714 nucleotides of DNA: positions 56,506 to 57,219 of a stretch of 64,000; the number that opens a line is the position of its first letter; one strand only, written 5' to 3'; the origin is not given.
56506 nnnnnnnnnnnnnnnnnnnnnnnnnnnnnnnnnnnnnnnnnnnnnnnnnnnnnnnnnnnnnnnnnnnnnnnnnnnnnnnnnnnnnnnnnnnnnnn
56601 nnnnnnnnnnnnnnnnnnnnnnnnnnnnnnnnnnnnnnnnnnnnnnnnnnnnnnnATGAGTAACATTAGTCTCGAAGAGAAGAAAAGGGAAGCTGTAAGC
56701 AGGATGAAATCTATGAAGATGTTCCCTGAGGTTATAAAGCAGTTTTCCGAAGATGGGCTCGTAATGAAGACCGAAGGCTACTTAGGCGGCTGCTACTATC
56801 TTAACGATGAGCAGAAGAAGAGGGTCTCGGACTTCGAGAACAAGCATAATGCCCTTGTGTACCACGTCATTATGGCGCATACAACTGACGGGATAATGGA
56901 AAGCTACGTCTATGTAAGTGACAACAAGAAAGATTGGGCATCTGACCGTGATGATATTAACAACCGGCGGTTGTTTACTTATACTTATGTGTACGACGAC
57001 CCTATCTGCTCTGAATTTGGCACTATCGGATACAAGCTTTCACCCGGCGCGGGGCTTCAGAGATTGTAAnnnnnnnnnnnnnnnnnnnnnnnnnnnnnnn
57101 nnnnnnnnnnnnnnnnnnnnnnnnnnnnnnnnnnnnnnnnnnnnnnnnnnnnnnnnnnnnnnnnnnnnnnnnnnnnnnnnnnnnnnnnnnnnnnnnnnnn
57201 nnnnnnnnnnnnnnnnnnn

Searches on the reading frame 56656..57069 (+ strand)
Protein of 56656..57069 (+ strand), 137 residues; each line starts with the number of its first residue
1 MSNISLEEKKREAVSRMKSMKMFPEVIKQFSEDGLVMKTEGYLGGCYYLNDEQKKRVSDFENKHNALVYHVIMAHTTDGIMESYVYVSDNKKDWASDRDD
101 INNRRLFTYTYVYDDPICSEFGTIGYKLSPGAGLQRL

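Call 7: search_protein_families(library=pfam, proteins=[window:56656-57069:+], max_evalue=0.01)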
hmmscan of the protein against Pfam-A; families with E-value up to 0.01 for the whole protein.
window:56656-57069:+ (137 aa): 0 families

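Call 15: find_related_loci(query=window:56656-57066:+, collection=viral_contigs, flank=5000)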
Query window:56656-57066:+ (137 aa) in viral_contigs; peptide patterns used: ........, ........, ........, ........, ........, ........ (x = any residue, [..] = any of these).
3 stretches matched a pattern, but none encodes a relative of the query by tblastn (E <= 1e-3).

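Call 45: search_protein_families(library=phrogs, proteins=[window:56656-57069:+], max_evalue=0.01)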
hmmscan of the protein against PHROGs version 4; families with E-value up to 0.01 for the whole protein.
window:56656-57069:+ (137 aa): 0 families

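Call 86: find_homologous_proteins(query=window:56656-57066:+, max_evalue=0.001)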
Query window:56656-57066:+ (137 aa): 8 proteins with E <= 0.001 among 12 candidates.
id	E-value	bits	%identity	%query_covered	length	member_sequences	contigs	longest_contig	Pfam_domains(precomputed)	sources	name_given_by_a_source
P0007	5.8e-80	284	91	100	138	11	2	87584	-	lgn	-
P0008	5.2e-41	158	55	99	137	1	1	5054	-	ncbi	-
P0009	3.8e-40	155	54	98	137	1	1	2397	-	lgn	-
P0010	4.2e-35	139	50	97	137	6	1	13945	-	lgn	-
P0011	8.6e-34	134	48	97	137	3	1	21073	-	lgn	-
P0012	2.8e-24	104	43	98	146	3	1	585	-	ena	-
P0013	2.6e-21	94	42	98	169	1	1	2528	-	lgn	-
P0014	2.1e-19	88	42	89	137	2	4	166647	-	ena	-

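Call 87: find_encoding_contigs(protein=P0008, flank=3000, max_places=3)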
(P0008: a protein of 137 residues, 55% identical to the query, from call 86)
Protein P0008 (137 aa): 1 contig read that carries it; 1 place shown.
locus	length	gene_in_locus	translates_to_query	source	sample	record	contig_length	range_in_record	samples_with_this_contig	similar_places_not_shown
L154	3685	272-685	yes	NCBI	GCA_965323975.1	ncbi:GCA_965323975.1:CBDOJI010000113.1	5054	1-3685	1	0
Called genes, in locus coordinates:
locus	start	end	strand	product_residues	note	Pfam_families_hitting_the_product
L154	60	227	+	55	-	-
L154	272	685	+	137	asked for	-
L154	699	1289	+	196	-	-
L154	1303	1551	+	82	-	-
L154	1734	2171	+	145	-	-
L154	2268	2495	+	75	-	-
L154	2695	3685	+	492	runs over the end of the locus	-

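Call 88: find_encoding_contigs(protein=P0010, flank=3000, max_places=3)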
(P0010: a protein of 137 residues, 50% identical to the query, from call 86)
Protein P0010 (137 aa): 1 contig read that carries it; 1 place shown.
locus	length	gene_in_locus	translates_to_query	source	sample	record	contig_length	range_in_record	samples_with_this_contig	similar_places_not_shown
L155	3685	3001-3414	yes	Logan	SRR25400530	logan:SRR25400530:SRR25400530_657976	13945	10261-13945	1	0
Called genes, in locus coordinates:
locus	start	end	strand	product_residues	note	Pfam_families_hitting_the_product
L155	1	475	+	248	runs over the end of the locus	-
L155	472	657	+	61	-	-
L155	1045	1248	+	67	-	-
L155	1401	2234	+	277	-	-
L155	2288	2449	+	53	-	-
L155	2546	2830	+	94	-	-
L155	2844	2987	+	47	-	-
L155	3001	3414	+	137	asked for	-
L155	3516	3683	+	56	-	?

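Call 89: find_encoding_contigs(protein=P0011, flank=3000, max_places=3)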
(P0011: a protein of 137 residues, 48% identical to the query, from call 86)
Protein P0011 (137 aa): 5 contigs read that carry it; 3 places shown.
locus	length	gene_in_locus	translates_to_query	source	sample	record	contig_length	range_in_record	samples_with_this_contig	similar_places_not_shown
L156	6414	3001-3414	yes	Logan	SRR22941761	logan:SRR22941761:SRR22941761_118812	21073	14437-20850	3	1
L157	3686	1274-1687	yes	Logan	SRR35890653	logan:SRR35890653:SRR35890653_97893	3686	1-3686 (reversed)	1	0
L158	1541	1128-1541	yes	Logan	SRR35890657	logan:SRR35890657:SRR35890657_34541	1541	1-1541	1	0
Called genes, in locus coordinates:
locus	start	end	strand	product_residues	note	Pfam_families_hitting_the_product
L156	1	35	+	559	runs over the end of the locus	-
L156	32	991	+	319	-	-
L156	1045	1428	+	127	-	-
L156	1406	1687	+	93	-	-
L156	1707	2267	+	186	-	-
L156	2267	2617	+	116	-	-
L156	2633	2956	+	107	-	-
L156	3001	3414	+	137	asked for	-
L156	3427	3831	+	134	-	-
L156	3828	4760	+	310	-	-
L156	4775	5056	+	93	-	-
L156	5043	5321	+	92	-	-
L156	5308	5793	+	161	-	PF02452:PemK_toxin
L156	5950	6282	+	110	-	-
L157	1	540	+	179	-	?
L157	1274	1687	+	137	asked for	-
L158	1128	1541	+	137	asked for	?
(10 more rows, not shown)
